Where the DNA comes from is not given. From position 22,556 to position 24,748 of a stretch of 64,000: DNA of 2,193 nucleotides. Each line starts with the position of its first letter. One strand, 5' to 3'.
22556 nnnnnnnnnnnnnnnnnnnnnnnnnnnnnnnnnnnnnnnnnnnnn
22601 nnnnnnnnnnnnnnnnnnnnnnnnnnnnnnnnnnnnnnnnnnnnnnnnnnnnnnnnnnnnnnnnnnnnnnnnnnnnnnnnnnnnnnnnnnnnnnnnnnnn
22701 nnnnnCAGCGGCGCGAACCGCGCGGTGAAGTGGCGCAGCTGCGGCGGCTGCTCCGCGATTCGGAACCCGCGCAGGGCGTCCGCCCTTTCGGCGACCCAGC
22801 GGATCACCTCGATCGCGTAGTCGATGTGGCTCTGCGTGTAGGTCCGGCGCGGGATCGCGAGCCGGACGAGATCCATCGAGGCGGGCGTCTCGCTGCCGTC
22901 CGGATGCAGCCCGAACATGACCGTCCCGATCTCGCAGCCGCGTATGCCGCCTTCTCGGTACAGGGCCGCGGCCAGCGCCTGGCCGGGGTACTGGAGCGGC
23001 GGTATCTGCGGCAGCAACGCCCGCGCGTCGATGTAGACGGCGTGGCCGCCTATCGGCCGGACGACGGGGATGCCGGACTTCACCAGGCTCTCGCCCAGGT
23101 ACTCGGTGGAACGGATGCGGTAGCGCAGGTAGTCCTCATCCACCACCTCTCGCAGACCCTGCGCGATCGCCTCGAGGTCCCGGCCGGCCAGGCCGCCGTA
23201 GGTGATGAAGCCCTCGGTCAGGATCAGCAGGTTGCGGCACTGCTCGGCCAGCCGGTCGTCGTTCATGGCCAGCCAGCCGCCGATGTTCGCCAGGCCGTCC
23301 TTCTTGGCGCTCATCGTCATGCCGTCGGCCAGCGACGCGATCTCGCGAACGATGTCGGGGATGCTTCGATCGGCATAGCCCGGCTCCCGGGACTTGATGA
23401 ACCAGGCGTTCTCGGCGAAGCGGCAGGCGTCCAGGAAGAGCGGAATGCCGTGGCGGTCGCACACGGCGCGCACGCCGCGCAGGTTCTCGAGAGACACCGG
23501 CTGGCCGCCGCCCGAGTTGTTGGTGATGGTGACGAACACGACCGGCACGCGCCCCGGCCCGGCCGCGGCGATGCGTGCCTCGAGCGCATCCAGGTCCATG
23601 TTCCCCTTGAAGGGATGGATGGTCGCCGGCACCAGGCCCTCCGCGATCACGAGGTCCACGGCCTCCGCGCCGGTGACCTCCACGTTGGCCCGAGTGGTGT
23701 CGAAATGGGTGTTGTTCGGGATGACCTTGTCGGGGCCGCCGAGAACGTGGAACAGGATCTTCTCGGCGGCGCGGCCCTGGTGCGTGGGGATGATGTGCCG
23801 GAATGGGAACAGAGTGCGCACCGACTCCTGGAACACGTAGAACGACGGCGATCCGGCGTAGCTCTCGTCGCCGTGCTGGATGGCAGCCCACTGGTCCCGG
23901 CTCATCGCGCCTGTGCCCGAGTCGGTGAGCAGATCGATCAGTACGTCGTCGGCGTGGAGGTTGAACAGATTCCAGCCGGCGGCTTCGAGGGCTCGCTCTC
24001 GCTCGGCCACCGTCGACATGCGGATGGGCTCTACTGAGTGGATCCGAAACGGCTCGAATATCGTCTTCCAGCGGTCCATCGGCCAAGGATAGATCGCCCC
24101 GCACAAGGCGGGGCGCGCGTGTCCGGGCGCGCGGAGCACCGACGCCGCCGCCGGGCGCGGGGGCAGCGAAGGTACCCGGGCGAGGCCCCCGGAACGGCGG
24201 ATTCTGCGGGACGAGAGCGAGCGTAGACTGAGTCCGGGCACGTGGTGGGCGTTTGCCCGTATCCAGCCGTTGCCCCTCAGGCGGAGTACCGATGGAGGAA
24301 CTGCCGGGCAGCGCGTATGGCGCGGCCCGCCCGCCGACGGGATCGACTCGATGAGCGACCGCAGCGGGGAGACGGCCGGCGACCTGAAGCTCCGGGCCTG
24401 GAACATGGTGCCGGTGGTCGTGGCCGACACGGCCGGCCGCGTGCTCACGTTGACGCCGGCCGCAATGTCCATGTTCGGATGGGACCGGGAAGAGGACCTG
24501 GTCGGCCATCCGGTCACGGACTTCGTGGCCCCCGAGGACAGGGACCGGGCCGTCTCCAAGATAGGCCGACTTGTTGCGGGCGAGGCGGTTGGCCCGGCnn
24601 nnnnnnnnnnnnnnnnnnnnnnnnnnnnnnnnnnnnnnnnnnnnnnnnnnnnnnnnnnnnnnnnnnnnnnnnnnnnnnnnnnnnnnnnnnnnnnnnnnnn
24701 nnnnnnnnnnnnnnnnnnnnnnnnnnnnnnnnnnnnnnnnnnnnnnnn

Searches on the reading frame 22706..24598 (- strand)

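Call 67: search_protein_families(library=pfam, proteins=[window:22706-24598:-], max_evalue=0.0001)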
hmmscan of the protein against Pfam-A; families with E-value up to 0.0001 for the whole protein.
window:22706-24598:- (631 aa): 1 family
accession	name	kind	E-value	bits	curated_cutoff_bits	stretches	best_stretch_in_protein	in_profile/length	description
PF01212.27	Beta_elim_lyase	-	5.6e-76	256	27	1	222-595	1-285/288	Beta-eliminating lyase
